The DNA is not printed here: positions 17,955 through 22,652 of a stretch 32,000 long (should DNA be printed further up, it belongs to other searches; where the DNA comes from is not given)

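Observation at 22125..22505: Rhs toxin tip that looks like a Tlde1/DUF2778 (YkuD-fold) cell-wall effector rather than a cytoplasmic nuclease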

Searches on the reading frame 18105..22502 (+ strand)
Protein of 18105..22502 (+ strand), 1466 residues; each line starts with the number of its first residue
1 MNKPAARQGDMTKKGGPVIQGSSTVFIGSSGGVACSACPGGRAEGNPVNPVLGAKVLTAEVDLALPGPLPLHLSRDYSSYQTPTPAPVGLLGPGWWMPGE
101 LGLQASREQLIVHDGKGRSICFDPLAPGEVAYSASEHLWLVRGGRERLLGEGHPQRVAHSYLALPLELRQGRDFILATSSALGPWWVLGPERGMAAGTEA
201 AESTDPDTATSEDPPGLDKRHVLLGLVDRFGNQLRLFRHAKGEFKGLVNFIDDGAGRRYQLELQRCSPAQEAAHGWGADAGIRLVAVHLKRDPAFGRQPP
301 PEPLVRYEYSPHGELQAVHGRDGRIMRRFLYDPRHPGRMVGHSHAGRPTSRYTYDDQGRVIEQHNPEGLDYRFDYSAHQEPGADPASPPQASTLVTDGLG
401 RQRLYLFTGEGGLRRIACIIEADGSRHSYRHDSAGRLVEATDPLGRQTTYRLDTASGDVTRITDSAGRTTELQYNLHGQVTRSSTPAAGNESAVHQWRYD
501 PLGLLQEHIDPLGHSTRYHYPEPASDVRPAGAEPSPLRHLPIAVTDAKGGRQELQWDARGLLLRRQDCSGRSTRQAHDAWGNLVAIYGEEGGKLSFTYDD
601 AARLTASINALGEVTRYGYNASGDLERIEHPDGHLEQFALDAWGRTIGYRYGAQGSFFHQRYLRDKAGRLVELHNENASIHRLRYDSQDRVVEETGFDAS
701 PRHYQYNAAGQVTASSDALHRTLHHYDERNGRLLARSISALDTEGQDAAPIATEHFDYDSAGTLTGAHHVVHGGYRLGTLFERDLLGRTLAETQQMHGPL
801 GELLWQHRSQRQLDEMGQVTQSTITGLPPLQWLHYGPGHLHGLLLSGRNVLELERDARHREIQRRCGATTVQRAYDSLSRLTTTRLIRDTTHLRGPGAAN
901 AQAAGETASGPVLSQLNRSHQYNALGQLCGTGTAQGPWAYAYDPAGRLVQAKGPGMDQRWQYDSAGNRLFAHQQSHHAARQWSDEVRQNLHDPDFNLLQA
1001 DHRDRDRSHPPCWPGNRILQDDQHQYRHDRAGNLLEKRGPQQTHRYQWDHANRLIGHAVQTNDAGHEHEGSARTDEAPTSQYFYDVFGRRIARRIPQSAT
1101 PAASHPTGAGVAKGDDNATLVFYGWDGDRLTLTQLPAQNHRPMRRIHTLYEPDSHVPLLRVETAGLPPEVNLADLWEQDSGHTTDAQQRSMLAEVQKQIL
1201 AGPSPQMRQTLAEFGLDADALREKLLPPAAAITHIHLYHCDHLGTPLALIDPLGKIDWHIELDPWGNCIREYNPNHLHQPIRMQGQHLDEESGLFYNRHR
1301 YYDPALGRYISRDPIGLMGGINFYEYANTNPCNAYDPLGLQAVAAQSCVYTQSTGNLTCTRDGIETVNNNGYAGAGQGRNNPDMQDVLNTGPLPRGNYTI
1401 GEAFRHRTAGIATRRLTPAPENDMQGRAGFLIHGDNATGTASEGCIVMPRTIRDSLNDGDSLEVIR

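Call 3: search_protein_families(library=pfam, proteins=[window:18105-22502:+], max_evalue=1)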
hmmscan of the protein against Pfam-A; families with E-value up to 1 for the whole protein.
window:18105-22502:+ (1466 aa): 7 families
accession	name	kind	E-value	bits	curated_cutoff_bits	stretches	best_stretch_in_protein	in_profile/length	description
PF05593.20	RHS_repeat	-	6.7e-53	176.6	22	12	556-591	1-36/38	RHS Repeat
PF20148.4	DUF6531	-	2.3e-16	60.3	24.1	1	45-122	1-74/74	Domain of unknown function (DUF6531)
PF10908.13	Tlde1_dom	-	1.5e-12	48.4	30.1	1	1369-1452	3-100/120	Tlde1 domain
PF03527.20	RHS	-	6.5e-12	45.5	27.9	1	1235-1271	1-37/38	RHS protein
PF05488.18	PAAR_motif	-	0.016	15.9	27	1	8-28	1-21/70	PAAR motif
PF24491.1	DUF7586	-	0.04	14.4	27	1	85-143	3-68/85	Domain of unknown function (DUF7586)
PF17780.6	OCRE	-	0.47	10.9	24.7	0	1288-1311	7-32/52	OCRE domain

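Call 4: search_protein_families(library=ncbifam, proteins=[window:18105-22502:+], max_evalue=1)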
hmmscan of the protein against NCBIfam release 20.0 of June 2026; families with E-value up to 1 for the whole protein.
window:18105-22502:+ (1466 aa): 3 families
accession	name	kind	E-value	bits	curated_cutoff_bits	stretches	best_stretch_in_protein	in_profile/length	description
NF041261.1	RHS_core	equivalog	6.8e-268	892.1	2000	2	273-1340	288-1261/1261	RHS element core protein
TIGR01643.1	YD_repeat_2x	repeat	7.6e-53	175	15.8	11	598-638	1-41/42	YD repeat-containing protein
TIGR03696.1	Rhs_assc_core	domain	6.4e-25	87.5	32.5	1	1263-1340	2-76/76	RHS repeat-associated core domain-containing protein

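Call 54: list_cluster_members(proteins=[window:18105-22502:+, window:15738-18077:+, window:22502-22996:+, window:23303-23824:-, window:25346-28432:-, window:28440-29699:-, window:29699-31135:-, window:24994-25368:-])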
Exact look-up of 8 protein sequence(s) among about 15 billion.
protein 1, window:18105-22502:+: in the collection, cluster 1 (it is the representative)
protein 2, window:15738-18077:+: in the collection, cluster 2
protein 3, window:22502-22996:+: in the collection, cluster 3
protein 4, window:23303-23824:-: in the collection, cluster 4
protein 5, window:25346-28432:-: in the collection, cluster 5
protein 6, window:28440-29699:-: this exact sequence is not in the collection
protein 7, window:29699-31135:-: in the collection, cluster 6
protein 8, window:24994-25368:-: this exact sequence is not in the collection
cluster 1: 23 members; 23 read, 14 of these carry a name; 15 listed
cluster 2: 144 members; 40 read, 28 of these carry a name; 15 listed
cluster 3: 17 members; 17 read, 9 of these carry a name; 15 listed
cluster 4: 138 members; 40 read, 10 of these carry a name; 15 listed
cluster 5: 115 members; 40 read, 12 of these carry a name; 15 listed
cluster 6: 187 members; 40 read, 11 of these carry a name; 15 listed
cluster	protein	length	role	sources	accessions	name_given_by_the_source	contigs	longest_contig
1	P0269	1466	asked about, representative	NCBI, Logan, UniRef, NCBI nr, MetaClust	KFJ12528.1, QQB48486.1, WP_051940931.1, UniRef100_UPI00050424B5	RHS repeat-associated core domain protein [Delftia acidovorans] | RHS repeat-associated core domain-containing protein n=1 Tax=Delftia acidovorans ... | RHS repeat-associated core domain-containing protein [Delftia acidovorans]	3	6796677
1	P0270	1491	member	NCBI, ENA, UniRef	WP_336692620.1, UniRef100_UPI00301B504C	RHS repeat-associated core domain-containing protein [Delftia acidovorans] | RHS repeat-associated core domain-containing protein n=1 Tax=Delftia acidovorans ...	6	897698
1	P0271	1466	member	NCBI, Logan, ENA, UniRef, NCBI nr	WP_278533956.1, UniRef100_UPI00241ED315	RHS repeat-associated core domain-containing protein [Delftia acidovorans] | RHS repeat-associated core domain-containing protein n=2 Tax=Bacteria TaxID=2 ...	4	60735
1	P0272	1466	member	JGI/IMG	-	RHS repeat-associated protein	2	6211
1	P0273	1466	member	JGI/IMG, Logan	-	RHS repeat-associated protein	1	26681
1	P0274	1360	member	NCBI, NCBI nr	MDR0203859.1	MAG: DUF6531 domain-containing protein, partial [Delftia acidovorans] | DUF6531 domain-containing protein [Delftia acidovorans]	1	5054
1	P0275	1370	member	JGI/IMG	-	RHS repeat-associated protein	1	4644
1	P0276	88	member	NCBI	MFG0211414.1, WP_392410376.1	hypothetical protein, partial [Streptococcus suis]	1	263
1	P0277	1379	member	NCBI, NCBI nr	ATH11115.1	hypothetical protein CHL79_01070 [Delftia acidovorans]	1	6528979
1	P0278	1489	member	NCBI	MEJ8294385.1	RHS repeat-associated core domain-containing protein [Delftia tsuruhatensis]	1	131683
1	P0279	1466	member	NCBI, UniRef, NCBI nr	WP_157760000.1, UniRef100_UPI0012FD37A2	RHS repeat-associated core domain-containing protein [Delftia acidovorans] | RHS repeat-associated core domain-containing protein n=1 Tax=Delftia acidovorans ...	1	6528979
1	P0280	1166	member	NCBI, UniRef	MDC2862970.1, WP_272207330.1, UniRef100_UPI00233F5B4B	DUF6531 domain-containing protein, partial [Delftia sp. DT-2] | DUF6531 domain-containing protein n=2 Tax=unclassified Delftia TaxID=2613839 ...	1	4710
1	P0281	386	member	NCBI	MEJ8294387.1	RHS repeat-associated core domain-containing protein [Delftia tsuruhatensis]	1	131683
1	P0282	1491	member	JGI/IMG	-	RHS repeat-associated protein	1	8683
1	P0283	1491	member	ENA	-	-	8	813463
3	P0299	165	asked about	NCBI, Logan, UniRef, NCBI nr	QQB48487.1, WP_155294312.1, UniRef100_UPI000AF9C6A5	hypothetical protein [Delftia acidovorans] | hypothetical protein n=1 Tax=Delftia acidovorans TaxID=80866 RepID=UPI000AF9C6A5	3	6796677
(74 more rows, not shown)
